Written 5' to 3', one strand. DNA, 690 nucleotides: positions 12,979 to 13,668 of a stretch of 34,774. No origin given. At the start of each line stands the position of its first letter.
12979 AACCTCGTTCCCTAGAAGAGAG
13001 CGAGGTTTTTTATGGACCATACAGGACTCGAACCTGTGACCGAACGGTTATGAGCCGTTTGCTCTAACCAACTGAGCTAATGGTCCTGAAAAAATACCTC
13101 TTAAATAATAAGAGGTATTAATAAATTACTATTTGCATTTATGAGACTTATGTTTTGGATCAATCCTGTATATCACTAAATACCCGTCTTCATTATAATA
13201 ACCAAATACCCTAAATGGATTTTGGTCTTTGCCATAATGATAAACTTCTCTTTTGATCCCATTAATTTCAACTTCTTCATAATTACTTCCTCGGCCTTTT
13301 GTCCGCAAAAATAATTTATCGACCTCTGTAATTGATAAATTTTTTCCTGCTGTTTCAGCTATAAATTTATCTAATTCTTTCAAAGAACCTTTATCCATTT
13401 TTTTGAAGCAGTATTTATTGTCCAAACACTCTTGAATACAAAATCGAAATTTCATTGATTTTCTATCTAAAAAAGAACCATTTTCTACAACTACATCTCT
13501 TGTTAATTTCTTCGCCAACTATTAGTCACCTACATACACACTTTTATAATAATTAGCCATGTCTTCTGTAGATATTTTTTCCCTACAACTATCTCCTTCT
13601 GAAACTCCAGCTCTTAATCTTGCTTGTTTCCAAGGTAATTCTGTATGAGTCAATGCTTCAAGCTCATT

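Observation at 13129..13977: Two-gene moron between the lysis cassette and the integrase: Panacea (DUF4065) antitoxin plus a small RelE/HigB-like toxin candidate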

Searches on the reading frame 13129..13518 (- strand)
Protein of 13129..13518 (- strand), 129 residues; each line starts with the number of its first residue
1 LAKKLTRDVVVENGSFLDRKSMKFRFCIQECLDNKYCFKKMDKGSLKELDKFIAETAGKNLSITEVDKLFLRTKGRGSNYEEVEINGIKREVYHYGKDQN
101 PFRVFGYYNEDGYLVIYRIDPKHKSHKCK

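Call 3: search_protein_families(library=pfam, proteins=[window:13129-13518:-], max_evalue=1)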
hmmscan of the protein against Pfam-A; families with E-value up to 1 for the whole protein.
window:13129-13518:- (129 aa): 2 families
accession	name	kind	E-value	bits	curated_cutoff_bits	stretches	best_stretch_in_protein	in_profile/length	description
PF19186.5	DUF5868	-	0.0037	17.8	33.1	1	29-94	79-144/195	Family of unknown function (DUF5868)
PF14285.11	DUF4367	-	0.019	15.9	22.1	1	67-114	50-91/110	Domain of unknown function (DUF4367)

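Call 6: search_protein_families(library=phrogs, proteins=[window:13129-13518:-], max_evalue=1)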
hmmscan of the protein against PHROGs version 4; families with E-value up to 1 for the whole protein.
window:13129-13518:- (129 aa): 6 families
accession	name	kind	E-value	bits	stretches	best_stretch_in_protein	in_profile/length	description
phrog_19238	-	unknown function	0.085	13.6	1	3-83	85-156/198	-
phrog_5515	-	unknown function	0.099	13.6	1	20-56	27-63/147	-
phrog_12096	-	unknown function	0.1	13.9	1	16-89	21-95/103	-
phrog_9575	-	unknown function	0.12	13.6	1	60-91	27-60/69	-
phrog_12688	-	unknown function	0.38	11.6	1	86-118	90-120/142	-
phrog_27874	-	unknown function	0.4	11.7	0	102-121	11-30/75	-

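Call 7: search_protein_families(library=ncbifam, proteins=[window:13129-13518:-], max_evalue=1)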
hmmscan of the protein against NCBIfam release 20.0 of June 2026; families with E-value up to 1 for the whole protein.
window:13129-13518:- (129 aa): 2 families
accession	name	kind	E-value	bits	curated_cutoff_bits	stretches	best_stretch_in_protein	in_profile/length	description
NF046006.1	MAG6450_fam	subfamily_domain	5.2e-39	133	40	1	24-127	1-103/103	MAG6450 family protein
NF045481.1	Endoglyc_F3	equivalog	0.12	11.8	450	1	81-117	116-152/290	endo-beta-N-acetylglucosaminidase F3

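Call 8: search_protein_families(library=padloc, proteins=[window:13129-13518:-], max_evalue=1)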
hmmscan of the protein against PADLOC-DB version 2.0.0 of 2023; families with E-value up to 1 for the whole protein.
window:13129-13518:- (129 aa): 0 families

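Call 9: search_solved_structures(query=window:13129-13518:-, max_evalue=10, show_alignments=2)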
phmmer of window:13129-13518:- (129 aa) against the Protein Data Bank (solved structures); distinct sequences matched with E-value up to 10: 2.
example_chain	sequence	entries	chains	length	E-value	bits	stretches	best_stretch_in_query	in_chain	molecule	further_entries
7kys_A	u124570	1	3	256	0.5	13.9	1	21-57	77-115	BRCA2 and CDKN1A-interacting protein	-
7kyq_A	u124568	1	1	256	0.5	13.9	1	21-57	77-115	BRCA2 and CDKN1A-interacting protein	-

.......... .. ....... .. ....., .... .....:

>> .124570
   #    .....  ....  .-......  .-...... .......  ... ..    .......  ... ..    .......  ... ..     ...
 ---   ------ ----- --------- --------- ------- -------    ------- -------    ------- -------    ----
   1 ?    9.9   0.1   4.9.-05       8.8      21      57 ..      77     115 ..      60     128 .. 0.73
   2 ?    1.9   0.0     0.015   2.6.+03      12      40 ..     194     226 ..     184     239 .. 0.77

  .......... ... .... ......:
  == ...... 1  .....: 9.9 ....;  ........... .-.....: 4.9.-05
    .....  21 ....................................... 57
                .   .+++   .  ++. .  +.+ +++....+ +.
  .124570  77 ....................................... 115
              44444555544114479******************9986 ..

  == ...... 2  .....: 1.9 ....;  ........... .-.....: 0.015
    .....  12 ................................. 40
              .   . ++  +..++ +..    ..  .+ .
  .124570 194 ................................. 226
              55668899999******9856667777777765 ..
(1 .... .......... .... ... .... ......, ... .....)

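Call 11: find_homologous_proteins(query=window:13129-13518:-)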
Query window:13129-13518:- (129 aa): 16 proteins with E <= 0.001 among 20 candidates.
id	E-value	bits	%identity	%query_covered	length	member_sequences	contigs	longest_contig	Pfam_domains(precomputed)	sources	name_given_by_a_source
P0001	2.6e-81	288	99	100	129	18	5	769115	-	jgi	jgi:hypothetical protein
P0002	6.0e-57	209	72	100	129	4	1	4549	-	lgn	-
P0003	1.2e-54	202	70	99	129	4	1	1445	-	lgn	-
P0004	1.5e-51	192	67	100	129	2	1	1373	-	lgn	-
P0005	9.6e-50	186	63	100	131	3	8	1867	-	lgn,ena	-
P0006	3.1e-46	175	75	79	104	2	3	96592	-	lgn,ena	-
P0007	2.0e-34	137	53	99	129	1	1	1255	-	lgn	-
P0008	7.3e-33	131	55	85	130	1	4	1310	-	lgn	-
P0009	7.6e-33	131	54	98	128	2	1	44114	-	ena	-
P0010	2.2e-32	130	55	88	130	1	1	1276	-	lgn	-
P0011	5.1e-30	122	100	46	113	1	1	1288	-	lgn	-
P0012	4.4e-29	119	46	96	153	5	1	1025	-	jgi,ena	-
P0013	9.1e-29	118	52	95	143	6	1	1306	-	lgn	-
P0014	8.9e-27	112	52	80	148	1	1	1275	-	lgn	-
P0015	1.4e-25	108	49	81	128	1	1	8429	-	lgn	-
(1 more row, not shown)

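Call 18: search_dna_similar(query=window:13129-13518:-, collection=phages, mode=protein, max_evalue=0.01, max_rows=40)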
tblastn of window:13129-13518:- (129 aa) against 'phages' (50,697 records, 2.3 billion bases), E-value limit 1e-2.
Records with a match: 1; places in all: 1; records where one place covers at least 80% of the query: 1.
Best place of each record, by identity: <60% 1.
By first word of the organism name: Streptococcus 1.
By host as written in the record: Streptococcus anginosus 1505 1.
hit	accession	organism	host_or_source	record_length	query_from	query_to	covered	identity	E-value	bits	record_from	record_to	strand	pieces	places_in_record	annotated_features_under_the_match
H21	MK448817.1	Streptococcus phage Javan59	Streptococcus anginosus 1505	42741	1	128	99%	54.2%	2e-33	127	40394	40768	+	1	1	hypothetical protein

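Call 20: get_annotated_region(hit=H21, flank=4000)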
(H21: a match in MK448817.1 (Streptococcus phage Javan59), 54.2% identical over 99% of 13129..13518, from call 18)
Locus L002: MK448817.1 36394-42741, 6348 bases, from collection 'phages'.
description: Streptococcus phage Javan59, complete genome.
organism: Streptococcus phage Javan59 (NCBI taxid 2548277)
taxonomy: Viruses; Duplodnaviria; Heunggongvirae; Uroviricota; Caudoviricetes
host: Streptococcus anginosus 1505; source: -; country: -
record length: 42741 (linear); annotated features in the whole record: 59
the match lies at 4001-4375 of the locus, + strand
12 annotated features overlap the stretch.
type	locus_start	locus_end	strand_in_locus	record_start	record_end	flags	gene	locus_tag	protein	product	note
CDS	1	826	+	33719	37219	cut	-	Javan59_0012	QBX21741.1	hyaluronidase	-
CDS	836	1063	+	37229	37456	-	-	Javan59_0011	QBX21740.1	hypothetical protein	-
CDS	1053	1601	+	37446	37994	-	-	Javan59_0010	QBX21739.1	hypothetical protein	-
CDS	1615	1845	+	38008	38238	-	-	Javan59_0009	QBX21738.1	hypothetical protein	-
CDS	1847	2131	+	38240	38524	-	-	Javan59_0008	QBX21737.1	hypothetical protein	-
CDS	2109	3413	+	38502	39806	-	-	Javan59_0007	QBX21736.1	membrane-bound lytic murein transglycosylase D precursor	-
CDS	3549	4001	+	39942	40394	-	-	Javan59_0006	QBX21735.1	hypothetical protein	putative prophage protein (ps3)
CDS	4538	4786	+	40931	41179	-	-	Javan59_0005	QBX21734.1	hypothetical protein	-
CDS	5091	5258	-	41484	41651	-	-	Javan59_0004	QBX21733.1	mobile element protein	-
CDS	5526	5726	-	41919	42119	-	-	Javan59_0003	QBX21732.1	mobile element protein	-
CDS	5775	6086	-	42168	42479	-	-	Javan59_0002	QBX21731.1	mobile element protein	-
CDS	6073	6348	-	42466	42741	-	-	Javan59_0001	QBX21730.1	mobile element protein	-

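Call 25: predict_structure(alignment_id=A1)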
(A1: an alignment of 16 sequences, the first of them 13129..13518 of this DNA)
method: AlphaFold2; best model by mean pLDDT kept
length: 129 residues; sequences in the alignment: 16
mean_pLDDT: 74.1   pTM: 0.66
mean pLDDT of the five models: 74.1, 73.6, 71.9, 71.4, 54.1
residues with pLDDT >= 90: 9; 70-90: 81; 50-70: 16; < 50: 23
segments of 3 or more residues with pLDDT < 50: 1-17, 125-129
pLDDT, mean of each block of 10 residues (from residue 1): 39 45 85 76 84 90 87 66 86 79 85 87 52
secondary structure, 60 per line:
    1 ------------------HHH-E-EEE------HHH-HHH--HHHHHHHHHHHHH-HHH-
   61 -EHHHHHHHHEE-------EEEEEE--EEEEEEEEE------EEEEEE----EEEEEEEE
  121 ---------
elements in order: E25-27 H43-55 H63-70 E80-85 E88-96 E103-108 E113-120

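Call 31: search_protein_representatives(alignment_id=A1)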
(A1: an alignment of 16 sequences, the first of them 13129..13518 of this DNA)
Query: 16 sequences, 129 profile positions. Proteins with E-value up to 0.001 (for the whole library): 139; up to 1e-10: 89; up to 1e-30: 23. The best 139 are listed.
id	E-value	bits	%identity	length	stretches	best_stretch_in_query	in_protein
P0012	2.0e-49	182.9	-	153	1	2-128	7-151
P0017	1.2e-45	170.7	-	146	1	3-128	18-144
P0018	2.6e-45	169.6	-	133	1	3-128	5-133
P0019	7.6e-44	164.8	-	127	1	1-128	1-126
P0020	7.8e-41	155.1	-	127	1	1-128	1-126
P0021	1.3e-40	154.4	-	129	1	4-128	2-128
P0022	3.9e-39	149.6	-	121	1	18-128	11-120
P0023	1.7e-38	147.6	-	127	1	16-128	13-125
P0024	1.8e-38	147.4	-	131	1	3-128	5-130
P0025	3.8e-38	146.4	-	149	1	13-128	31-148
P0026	1.2e-37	144.8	-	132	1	3-128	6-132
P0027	2.0e-36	140.8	-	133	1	2-109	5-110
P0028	6.3e-36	139.2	-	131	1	3-128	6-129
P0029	1.4e-35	138.1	-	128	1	1-128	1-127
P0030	7.5e-35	135.7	-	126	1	3-127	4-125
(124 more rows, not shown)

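Call 34: find_related_loci(query=A1, collection=genome_contigs, flank=4000)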
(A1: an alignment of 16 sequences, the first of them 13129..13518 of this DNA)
Query A1 (129 aa) in genome_contigs; peptide patterns used: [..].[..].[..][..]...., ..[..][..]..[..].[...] (x = any residue, [..] = any of these).
57 stretches matched a pattern; 15 encode a relative of the query (tblastn E <= 1e-3); 15 distinct loci.
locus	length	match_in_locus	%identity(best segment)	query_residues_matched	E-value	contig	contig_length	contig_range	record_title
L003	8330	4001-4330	51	18-127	1e-31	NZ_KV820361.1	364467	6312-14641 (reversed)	Haemophilus sp. HMSC068C11 Scaffold30, whole genome shotgun sequence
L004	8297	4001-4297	52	24-128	4e-31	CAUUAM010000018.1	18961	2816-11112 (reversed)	MAG TPA_asm: uncultured Streptococcus sp. isolate ERR10228844_bin.17_MetaWRAP_v1.3_MAG genome assembly, contig: ERZ21659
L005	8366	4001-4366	46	3-127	8e-31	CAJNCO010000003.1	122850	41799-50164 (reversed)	unidentified bacterium isolate Streptococcus species genome assembly, contig: NODE_3_length_122850_cov_75.4084, whole ge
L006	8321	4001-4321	50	14-126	9e-30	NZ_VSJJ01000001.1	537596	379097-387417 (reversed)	Streptococcus cristatus strain S22 Scaffold1, whole genome shotgun sequence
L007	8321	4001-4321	49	14-126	4e-29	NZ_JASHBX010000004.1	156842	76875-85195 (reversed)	Streptococcus infantis strain OMI699 OMI699_00004, whole genome shotgun sequence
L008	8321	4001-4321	49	14-126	4e-29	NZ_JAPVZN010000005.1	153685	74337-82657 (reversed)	Streptococcus sp. 27098_8_91 contig00005, whole genome shotgun sequence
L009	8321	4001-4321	49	14-126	4e-29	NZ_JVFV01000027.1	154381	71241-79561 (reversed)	Streptococcus pseudopneumoniae strain 469_SPSE 349_154381_3713837_300+,...,103+, whole genome shotgun sequence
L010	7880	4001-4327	43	19-127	1e-28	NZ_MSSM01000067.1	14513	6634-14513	Lacticaseibacillus chiayiensis strain NCYUAS rawlib.basecaller_rep_c67, whole genome shotgun sequence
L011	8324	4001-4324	50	17-124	2e-28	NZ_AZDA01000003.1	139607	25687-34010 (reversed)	Loigolactobacillus bifermentans DSM 20003 NODE_6, whole genome shotgun sequence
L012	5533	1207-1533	43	19-127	1e-28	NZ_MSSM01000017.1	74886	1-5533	Lacticaseibacillus chiayiensis strain NCYUAS rawlib.basecaller_c17, whole genome shotgun sequence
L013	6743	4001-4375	41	1-127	3e-27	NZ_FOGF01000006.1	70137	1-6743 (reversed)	Granulicatella balaenopterae strain DSM 15827, whole genome shotgun sequence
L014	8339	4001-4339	42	12-124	1e-25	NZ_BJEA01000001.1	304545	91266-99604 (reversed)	Lactiplantibacillus modestisalitolerans strain NBRC 107235 contig1, whole genome shotgun sequence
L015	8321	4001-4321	41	18-124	1e-24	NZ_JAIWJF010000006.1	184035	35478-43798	Furfurilactobacillus milii strain FUA3430 NODE_6_length_184035_cov_17.086320, whole genome shotgun sequence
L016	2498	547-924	39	3-127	2e-24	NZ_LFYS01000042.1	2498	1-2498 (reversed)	Mycoplasma sp. HU2014 HU2014_scaffold42, whole genome shotgun sequence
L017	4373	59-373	42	19-123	1e-21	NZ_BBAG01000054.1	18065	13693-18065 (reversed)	Secundilactobacillus paracollinoides DSM 15502 = JCM 11969, whole genome shotgun sequence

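Call 35: find_related_loci(query=A1, collection=viral_contigs, flank=4000)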
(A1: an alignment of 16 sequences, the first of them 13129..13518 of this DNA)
Query A1 (129 aa) in viral_contigs; peptide patterns used: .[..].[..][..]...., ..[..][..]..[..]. (x = any residue, [..] = any of these).
50 stretches matched a pattern; 21 encode a relative of the query (tblastn E <= 1e-3); 21 distinct loci.
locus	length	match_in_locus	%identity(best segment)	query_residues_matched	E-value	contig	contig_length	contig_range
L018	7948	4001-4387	99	1-129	6e-85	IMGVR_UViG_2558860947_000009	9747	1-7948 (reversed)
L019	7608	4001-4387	99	1-129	6e-85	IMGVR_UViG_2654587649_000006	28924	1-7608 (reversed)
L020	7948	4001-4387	99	1-129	6e-85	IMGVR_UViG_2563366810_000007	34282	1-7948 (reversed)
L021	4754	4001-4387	99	1-129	6e-85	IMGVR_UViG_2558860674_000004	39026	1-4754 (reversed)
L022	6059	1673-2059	99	1-129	6e-85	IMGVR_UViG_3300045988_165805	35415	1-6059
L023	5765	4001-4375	54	1-128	2e-37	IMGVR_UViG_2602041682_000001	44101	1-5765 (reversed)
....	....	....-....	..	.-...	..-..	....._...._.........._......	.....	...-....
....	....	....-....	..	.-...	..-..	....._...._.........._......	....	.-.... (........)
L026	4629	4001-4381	45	1-127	2e-33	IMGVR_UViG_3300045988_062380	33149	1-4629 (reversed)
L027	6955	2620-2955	45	13-127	1e-31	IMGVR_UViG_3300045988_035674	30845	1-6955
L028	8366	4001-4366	49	4-127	2e-31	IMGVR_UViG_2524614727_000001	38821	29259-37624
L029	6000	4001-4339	48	14-128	2e-31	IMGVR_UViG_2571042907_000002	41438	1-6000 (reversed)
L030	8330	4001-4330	44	2-124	3e-30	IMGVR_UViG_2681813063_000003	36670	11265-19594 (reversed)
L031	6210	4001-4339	48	14-128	2e-30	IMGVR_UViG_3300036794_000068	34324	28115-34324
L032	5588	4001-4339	47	14-128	1e-30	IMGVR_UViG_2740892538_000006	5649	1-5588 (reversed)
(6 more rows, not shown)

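Call 49: list_cluster_members(proteins=[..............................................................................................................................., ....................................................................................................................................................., P0001, window:13132-13518:-, window:13525-13977:-, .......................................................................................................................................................])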
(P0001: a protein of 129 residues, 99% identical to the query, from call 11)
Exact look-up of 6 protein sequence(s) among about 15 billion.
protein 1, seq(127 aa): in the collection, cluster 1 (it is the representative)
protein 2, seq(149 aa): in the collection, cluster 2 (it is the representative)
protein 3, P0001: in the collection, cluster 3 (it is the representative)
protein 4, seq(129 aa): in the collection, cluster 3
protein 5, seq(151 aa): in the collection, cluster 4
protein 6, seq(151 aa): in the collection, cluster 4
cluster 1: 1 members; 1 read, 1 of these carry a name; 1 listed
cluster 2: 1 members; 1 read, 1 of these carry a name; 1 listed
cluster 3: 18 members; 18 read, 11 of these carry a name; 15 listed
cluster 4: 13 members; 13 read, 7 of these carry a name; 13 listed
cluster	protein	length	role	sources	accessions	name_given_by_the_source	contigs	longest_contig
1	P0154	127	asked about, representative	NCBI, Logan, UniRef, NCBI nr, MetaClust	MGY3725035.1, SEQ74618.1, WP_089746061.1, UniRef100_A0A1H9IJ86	hypothetical protein SAMN05421767_1064 [Granulicatella balaenopterae] | Uncharacterized protein n=1 Tax=Granulicatella balaenopterae TaxID=137733 ... | hypothetical protein [Granulicatella balaenopterae]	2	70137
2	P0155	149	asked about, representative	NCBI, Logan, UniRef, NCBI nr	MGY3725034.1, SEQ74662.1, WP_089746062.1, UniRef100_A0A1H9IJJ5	Uncharacterized phage-associated protein [Granulicatella balaenopterae] | Uncharacterized phage-associated protein n=1 Tax=Granulicatella balaenopterae ... | type II toxin-antitoxin system antitoxin SocA domain-containing protein [Granulicatella ...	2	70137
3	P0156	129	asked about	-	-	hypothetical protein IDE03_001622 [Enterococcus faecalis] | MAG6450 family protein n=1 Tax=Bacteria TaxID=2 RepID=UPI0001F0CD86 | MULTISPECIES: hypothetical protein [Bacteria]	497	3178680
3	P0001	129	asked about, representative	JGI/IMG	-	hypothetical protein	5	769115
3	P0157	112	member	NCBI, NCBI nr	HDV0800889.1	TPA: hypothetical protein RHJ69_002344, partial [Enterococcus faecalis] | hypothetical protein [Enterococcus faecalis]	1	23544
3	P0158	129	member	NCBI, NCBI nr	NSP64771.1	hypothetical protein HRF19_07390 [Enterococcus faecalis] | hypothetical protein [Enterococcus faecalis]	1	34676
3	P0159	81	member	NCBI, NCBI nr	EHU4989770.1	hypothetical protein C6807_RS13840, partial [Enterococcus faecalis] | hypothetical protein [Enterococcus faecalis]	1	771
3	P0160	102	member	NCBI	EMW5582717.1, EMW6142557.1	hypothetical protein AAFB70_003104, partial [Enterococcus faecalis]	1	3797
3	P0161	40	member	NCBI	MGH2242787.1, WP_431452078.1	MAG6450 family protein, partial [Enterococcus faecalis]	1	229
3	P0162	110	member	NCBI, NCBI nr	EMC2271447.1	hypothetical protein VB701_002383, partial [Enterococcus faecalis] | hypothetical protein [Enterococcus faecalis]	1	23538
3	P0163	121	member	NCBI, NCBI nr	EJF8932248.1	hypothetical protein M9G35_002875, partial [Enterococcus faecalis] | hypothetical protein [Enterococcus faecalis]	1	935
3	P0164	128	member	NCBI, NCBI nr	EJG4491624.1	hypothetical protein M9731_002473, partial [Enterococcus faecalis] | hypothetical protein [Enterococcus faecalis]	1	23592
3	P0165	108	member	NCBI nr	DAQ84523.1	MAG TPA: hypothetical protein [Caudoviricetes sp.]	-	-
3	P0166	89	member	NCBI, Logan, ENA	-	-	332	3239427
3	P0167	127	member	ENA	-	-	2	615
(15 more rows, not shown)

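Call 57: search_solved_structures(query=A2, max_evalue=10, show_alignments=4)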
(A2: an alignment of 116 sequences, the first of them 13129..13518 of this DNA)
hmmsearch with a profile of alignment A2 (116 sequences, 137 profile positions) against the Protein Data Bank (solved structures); distinct sequences matched with E-value up to 10: 3.
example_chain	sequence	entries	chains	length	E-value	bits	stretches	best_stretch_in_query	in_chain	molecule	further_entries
9wa8_A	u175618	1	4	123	0.074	16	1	39-98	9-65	Anti-CRISPR protein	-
1f6f_B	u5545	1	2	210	1.4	11.9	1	66-127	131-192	PROLACTIN RECEPTOR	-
6zha_C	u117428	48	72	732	7.1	9.6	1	33-84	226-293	X-ray repair cross-complementing protein 5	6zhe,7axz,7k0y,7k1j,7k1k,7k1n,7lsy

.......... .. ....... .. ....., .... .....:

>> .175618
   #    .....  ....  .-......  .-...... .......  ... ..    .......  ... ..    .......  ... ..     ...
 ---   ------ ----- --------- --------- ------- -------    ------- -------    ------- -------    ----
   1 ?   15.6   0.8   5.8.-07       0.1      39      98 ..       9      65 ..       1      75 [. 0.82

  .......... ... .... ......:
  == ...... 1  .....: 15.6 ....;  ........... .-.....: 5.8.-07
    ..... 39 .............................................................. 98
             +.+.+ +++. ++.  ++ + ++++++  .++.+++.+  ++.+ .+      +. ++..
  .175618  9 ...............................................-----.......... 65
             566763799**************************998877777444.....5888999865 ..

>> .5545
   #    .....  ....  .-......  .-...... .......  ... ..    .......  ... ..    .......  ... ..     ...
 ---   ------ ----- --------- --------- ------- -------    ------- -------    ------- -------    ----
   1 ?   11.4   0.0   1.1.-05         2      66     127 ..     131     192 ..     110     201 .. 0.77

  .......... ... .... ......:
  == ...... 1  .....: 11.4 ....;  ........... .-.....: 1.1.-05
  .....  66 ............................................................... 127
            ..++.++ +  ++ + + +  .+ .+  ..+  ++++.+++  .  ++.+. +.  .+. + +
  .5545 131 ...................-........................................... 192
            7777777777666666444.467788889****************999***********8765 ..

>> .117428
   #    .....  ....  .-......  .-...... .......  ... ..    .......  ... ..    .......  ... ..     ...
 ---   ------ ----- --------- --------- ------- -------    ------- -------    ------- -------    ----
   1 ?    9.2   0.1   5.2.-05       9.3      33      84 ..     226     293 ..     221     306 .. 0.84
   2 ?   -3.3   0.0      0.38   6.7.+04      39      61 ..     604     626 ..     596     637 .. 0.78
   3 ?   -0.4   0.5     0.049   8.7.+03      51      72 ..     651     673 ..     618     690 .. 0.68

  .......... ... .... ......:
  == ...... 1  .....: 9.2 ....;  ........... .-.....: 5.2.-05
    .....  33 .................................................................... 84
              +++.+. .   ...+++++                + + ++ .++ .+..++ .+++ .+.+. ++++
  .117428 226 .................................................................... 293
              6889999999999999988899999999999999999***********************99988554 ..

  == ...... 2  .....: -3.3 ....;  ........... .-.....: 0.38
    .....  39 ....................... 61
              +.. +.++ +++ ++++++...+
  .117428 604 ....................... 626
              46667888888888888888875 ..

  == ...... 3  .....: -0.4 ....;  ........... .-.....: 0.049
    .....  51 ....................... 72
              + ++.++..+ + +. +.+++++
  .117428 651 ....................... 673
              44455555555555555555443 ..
